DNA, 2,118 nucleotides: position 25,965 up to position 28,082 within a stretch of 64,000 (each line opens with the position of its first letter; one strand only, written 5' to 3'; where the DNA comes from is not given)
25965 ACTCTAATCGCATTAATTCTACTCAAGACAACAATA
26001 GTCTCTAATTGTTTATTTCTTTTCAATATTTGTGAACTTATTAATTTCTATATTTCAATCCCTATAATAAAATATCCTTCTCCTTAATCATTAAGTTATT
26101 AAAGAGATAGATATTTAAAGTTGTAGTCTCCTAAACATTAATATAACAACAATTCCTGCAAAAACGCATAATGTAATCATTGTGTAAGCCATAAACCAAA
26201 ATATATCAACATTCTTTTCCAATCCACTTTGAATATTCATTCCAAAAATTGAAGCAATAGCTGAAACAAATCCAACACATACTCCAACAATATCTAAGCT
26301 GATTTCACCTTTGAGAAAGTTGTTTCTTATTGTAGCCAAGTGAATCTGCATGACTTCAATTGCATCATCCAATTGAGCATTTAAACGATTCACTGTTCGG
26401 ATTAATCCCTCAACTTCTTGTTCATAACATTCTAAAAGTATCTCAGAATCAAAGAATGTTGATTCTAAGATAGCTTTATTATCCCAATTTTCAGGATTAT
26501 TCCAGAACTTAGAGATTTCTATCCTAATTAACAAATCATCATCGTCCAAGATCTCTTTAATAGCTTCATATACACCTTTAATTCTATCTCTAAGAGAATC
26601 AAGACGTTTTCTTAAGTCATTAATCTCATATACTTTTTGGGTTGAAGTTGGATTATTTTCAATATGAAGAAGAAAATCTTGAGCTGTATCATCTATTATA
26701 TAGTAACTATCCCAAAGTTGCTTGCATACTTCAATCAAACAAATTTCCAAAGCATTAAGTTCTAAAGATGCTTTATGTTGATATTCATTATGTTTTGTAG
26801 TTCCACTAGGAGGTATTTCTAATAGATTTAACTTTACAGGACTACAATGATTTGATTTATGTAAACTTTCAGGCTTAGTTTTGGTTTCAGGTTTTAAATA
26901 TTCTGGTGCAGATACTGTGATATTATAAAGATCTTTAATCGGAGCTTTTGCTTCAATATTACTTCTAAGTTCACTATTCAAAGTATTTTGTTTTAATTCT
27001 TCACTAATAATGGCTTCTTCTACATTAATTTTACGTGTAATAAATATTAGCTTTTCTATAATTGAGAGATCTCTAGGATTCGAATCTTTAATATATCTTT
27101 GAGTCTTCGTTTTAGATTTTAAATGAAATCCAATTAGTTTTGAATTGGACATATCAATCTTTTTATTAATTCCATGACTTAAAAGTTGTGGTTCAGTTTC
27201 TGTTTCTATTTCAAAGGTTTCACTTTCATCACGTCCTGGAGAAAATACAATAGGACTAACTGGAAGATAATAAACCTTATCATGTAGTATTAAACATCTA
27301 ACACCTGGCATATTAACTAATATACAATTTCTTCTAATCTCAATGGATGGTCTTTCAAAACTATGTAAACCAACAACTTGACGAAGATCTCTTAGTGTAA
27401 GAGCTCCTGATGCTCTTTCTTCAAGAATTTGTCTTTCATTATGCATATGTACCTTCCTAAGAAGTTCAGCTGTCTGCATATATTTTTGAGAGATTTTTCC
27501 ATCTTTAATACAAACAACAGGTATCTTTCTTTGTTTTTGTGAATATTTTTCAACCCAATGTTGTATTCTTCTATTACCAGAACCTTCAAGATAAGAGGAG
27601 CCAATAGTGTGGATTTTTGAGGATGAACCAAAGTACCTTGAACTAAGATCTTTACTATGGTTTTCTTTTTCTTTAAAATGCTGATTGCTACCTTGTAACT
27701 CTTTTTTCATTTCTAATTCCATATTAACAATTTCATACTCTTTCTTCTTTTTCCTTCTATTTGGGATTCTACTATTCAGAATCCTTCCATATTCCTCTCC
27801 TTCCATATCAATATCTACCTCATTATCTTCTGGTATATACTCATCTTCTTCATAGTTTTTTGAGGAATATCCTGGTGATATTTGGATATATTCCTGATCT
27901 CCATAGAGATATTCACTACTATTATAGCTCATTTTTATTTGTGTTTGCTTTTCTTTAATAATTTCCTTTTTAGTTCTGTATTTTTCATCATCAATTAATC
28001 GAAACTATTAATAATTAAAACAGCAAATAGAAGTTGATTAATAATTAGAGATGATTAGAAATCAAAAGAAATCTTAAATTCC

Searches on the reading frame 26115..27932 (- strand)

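Call 27: search_protein_families(library=pfam, proteins=[window:26115-27932:-], max_evalue=0.0001)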
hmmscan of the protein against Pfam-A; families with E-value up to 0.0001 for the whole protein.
window:26115-27932:- (605 aa): 1 family
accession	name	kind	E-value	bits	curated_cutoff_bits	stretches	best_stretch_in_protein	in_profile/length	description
PF22099.1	MRS2-like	-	7.1e-22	78.2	27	2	382-534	98-239/241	Magnesium transporter MRS2-like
